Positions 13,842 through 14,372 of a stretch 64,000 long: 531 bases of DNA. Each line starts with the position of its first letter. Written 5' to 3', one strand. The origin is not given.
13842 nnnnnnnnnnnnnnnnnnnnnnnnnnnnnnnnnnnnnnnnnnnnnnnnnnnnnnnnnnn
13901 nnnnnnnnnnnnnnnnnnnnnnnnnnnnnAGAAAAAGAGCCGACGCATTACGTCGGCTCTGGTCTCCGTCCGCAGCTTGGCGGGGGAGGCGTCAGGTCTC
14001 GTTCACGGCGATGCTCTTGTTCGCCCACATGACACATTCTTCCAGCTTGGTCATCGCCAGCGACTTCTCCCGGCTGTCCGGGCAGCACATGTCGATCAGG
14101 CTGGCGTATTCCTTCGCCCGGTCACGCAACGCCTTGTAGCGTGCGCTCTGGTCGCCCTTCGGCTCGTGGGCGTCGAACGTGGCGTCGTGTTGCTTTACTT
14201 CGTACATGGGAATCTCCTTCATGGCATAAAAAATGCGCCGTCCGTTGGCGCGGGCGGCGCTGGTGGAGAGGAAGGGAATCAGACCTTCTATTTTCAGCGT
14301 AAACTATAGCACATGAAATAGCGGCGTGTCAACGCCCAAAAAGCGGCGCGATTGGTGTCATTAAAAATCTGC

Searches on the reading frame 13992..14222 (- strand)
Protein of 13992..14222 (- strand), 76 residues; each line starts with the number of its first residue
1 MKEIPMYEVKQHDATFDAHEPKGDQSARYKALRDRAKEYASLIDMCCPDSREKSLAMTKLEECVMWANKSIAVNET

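Call 64: search_protein_families(library=phrogs, proteins=[window:13992-14222:-], max_evalue=0.001)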
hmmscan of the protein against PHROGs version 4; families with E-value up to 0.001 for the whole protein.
window:13992-14222:- (76 aa): 4 families
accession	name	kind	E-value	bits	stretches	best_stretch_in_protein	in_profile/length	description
phrog_1454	-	unknown function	3.6e-21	76.1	1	11-75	12-77/81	-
phrog_31113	-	unknown function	4.2e-08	34.5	1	7-73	14-80/166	-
phrog_15810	-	unknown function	7.6e-07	30.2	1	48-68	31-51/55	-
phrog_14434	-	unknown function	0.00026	21.7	1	39-71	17-49/53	-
